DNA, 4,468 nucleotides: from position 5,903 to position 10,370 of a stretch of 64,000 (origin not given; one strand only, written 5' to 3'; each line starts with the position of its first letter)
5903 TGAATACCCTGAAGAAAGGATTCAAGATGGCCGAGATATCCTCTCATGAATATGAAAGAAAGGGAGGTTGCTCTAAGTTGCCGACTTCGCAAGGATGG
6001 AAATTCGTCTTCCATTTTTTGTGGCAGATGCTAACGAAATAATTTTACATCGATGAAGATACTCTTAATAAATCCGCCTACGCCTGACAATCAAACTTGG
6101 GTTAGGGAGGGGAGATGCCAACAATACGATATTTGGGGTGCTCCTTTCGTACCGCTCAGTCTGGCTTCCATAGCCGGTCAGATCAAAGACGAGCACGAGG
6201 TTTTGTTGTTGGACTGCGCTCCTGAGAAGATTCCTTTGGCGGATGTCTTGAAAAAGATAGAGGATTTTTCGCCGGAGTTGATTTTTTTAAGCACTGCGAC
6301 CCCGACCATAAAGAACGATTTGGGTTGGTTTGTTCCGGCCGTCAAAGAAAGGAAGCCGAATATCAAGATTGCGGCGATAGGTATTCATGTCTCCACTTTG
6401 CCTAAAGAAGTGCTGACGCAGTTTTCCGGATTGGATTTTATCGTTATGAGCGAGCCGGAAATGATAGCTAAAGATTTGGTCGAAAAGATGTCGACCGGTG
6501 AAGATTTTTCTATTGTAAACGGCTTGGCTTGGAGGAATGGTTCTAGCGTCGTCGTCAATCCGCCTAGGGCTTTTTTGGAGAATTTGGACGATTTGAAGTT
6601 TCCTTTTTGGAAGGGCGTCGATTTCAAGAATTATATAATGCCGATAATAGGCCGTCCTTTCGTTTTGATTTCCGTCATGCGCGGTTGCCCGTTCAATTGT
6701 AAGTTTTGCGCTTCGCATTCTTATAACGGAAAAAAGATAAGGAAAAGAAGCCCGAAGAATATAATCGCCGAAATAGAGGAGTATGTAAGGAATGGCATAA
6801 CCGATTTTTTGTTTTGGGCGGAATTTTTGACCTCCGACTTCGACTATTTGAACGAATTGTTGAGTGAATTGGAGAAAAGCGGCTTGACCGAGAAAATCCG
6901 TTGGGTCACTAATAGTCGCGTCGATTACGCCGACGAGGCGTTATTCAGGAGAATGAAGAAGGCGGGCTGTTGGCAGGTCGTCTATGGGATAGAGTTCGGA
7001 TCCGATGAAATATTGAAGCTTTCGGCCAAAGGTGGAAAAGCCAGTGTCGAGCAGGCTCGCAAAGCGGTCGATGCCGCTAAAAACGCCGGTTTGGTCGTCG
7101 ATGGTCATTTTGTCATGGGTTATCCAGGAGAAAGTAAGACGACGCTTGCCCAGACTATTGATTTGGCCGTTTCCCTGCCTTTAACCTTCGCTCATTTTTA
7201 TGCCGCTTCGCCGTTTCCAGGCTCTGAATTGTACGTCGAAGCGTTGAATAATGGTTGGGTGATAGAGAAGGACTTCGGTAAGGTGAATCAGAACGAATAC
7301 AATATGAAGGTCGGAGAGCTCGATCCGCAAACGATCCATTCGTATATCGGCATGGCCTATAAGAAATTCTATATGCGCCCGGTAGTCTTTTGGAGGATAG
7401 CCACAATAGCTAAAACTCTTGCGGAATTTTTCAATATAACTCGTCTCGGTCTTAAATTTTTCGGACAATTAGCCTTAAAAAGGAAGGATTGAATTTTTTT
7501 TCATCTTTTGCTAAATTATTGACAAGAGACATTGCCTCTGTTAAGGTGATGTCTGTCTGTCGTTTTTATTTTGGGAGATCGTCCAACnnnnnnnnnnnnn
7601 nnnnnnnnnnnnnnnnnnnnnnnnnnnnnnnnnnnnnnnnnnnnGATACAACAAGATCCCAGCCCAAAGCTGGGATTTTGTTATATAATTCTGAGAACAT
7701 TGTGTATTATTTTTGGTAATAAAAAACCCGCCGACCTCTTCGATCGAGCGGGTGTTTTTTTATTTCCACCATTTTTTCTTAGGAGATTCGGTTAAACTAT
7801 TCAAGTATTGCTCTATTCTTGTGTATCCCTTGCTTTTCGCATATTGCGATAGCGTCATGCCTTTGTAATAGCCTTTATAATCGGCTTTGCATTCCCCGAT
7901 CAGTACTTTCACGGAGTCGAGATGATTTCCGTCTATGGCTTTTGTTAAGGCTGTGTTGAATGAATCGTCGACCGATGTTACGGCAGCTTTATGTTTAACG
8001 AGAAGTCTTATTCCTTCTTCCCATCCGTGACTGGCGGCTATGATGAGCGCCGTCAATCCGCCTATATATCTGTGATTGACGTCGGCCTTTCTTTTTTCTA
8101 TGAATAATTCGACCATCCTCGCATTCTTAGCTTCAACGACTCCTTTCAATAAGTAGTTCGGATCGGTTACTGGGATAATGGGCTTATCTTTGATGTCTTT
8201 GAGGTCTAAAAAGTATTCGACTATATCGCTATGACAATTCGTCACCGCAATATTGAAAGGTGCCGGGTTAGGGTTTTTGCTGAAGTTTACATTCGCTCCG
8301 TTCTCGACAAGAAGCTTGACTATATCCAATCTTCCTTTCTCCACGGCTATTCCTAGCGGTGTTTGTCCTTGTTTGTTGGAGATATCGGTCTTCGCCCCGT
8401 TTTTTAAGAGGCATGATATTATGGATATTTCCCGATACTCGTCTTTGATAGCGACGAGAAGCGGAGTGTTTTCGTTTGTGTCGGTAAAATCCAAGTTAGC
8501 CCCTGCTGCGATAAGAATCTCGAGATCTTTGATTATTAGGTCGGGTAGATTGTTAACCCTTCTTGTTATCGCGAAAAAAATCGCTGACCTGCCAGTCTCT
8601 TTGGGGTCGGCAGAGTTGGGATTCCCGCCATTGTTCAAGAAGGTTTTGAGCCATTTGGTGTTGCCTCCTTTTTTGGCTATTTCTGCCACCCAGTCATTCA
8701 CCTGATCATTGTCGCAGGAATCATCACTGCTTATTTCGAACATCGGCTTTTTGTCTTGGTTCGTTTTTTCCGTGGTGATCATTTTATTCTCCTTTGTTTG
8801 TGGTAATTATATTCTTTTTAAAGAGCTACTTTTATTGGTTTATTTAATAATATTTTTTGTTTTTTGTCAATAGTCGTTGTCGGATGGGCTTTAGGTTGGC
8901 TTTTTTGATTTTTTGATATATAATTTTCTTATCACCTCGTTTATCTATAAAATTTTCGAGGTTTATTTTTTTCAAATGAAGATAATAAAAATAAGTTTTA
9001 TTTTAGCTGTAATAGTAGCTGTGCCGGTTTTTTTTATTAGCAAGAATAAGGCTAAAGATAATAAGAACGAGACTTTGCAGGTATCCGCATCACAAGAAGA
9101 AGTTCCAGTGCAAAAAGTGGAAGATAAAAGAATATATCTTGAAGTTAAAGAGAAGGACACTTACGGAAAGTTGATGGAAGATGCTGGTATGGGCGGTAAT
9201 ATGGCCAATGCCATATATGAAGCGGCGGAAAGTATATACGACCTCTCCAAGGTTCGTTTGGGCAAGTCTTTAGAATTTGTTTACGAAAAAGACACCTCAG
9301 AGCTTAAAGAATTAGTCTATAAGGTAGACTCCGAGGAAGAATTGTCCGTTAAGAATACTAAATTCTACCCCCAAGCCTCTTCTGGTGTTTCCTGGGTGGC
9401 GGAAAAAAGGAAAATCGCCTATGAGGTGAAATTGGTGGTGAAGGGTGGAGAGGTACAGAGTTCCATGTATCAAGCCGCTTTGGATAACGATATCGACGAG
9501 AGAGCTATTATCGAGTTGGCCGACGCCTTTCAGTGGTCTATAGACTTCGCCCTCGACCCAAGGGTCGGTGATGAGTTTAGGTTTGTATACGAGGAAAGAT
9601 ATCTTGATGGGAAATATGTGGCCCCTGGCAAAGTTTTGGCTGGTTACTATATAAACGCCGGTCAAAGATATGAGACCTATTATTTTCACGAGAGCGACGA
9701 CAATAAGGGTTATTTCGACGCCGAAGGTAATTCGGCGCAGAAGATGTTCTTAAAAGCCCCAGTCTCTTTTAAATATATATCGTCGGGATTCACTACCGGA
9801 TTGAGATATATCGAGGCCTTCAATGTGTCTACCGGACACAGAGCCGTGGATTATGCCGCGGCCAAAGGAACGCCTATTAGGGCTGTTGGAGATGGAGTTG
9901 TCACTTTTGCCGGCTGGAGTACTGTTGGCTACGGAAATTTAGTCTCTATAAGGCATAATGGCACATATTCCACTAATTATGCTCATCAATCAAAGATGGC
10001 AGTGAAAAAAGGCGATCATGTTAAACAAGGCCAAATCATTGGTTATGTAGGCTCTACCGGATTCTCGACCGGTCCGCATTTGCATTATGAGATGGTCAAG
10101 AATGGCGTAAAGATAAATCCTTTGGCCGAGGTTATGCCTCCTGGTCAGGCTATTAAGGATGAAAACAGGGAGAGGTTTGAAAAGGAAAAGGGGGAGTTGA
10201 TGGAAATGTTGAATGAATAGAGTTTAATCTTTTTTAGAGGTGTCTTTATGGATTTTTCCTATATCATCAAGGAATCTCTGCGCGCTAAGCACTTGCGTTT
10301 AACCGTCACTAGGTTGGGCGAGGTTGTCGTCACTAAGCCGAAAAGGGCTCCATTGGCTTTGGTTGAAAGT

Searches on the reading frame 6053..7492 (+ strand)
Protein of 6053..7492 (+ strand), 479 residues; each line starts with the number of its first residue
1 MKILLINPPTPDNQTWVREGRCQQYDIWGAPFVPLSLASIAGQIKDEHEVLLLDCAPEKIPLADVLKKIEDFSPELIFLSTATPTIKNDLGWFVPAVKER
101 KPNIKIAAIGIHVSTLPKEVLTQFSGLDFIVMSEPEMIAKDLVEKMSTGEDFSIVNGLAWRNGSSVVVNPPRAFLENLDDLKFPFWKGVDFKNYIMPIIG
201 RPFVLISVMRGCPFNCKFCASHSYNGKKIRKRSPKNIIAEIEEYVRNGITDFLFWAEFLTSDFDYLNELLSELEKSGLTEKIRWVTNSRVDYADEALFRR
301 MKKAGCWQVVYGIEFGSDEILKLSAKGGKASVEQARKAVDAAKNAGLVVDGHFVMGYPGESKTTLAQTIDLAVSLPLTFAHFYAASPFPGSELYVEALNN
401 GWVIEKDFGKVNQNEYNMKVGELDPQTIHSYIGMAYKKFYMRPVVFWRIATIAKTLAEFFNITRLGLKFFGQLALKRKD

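Call 59: search_protein_families(library=pfam, proteins=[window:6053-7492:+], max_evalue=0.00001)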
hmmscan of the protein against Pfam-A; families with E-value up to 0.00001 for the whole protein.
window:6053-7492:+ (479 aa): 2 families
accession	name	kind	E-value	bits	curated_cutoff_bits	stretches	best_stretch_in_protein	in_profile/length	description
PF04055.27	Radical_SAM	-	1.1e-24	87.9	29.5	1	206-372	1-166/166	Radical SAM superfamily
PF02310.24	B12-binding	-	2.9e-11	43.7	32.1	1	33-137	13-115/121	B12 binding domain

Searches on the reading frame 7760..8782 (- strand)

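Call 59: search_protein_families(library=pfam, proteins=[window:7760-8782:-], max_evalue=0.00001)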
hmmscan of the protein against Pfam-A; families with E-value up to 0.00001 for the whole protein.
window:7760-8782:- (340 aa): 6 families
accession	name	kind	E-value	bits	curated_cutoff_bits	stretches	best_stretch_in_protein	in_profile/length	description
PF12796.13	Ank_2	-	4e-44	149.5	27.3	3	87-167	13-88/90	Ankyrin repeats (3 copies)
PF00023.36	Ank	-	4.5e-28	96.2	21.1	1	138-167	1-30/33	Ankyrin repeat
PF13637.12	Ank_4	-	2.3e-23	82.2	22.7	0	249-295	4-50/50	Ankyrin repeats (many copies)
PF13606.12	Ank_3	-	4.7e-22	75.8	22.3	0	139-166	2-29/30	Ankyrin repeat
PF13857.12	Ank_5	-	1e-18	67.6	27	1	125-179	1-56/56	Ankyrin repeats (many copies)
PF24521.3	Ank_KRIT1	-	9.3e-06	25.9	80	0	245-321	49-131/149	KRIT1 ankyrin-repeats domain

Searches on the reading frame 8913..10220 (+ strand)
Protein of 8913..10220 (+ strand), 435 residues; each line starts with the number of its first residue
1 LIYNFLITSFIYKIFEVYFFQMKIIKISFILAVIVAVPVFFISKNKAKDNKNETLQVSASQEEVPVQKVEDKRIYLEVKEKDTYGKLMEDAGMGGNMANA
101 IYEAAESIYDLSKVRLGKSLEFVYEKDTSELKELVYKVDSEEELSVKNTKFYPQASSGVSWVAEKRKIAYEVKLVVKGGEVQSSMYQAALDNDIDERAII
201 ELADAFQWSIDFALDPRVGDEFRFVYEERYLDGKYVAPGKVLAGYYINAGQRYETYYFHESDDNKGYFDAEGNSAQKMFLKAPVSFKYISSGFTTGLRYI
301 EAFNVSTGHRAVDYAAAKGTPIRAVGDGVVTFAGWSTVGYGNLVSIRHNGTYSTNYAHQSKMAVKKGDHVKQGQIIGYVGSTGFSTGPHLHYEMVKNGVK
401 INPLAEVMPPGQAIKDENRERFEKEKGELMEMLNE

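Call 59: search_protein_families(library=pfam, proteins=[window:8913-10220:+], max_evalue=0.00001)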
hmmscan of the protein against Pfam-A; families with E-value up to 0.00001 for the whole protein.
window:8913-10220:+ (435 aa): 2 families
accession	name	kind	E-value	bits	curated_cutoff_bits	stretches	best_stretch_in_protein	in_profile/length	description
PF01551.29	Peptidase_M23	-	3.9e-35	120.3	28.7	1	308-403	2-96/96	Peptidase family M23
PF19425.4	Csd3_N2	-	2.8e-08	34.2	27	1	178-293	10-120/122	Csd3 second domain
